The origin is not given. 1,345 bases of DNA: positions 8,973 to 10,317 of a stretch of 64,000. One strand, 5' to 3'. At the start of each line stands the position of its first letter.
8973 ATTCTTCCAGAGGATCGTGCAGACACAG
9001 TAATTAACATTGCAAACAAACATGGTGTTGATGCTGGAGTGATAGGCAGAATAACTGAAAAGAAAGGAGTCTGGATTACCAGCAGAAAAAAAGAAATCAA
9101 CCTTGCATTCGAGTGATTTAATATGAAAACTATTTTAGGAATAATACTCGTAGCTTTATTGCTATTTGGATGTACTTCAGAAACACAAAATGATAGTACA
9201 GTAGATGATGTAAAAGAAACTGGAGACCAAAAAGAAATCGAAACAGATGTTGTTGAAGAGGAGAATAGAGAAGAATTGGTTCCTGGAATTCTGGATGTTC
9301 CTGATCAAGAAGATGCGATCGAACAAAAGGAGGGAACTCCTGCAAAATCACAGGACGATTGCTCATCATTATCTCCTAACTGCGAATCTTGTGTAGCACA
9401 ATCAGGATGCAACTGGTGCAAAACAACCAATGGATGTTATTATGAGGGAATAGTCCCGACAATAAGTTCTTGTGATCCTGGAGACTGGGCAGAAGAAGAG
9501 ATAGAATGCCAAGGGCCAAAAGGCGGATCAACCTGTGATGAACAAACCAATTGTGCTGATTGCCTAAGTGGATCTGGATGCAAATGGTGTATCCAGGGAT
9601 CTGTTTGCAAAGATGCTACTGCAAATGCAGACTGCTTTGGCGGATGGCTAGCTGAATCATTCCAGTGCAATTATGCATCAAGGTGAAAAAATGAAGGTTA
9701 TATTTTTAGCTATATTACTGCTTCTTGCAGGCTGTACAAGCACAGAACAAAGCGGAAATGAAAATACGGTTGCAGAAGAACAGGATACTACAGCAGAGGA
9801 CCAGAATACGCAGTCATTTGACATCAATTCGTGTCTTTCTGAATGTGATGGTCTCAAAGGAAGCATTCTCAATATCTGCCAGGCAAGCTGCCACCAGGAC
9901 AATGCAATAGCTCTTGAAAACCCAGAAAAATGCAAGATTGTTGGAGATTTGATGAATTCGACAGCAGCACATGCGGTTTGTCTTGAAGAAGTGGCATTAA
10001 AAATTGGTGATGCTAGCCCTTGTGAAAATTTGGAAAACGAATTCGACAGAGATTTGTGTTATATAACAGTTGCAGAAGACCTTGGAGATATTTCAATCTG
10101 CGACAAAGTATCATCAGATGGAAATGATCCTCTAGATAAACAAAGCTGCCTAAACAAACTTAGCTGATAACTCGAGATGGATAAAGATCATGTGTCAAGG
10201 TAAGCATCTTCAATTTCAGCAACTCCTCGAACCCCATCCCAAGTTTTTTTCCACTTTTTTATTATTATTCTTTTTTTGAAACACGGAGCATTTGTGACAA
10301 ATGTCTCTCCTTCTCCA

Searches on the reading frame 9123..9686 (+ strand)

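Call 82: search_protein_families(library=pfam, proteins=[window:9123-9686:+], max_evalue=0.01)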
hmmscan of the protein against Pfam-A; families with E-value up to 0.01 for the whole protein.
window:9123-9686:+ (187 aa): 2 families
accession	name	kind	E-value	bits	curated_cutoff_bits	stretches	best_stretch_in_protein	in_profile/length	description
PF01437.31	PSI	-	2.3e-05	25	23.1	0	79-126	1-48/52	Plexin repeat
PF17205.9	PSI_integrin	-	0.007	16.6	27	0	137-159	2-25/47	Integrin plexin domain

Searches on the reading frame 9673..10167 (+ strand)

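Call 82: search_protein_families(library=pfam, proteins=[window:9673-10167:+], max_evalue=0.01)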
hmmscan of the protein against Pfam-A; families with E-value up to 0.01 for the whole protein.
window:9673-10167:+ (164 aa): 1 family
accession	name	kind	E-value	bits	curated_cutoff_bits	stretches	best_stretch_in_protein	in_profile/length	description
PF24381.1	DUF7537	-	0.00051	20.1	31.7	1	7-46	2-41/258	Family of unknown function (DUF7537)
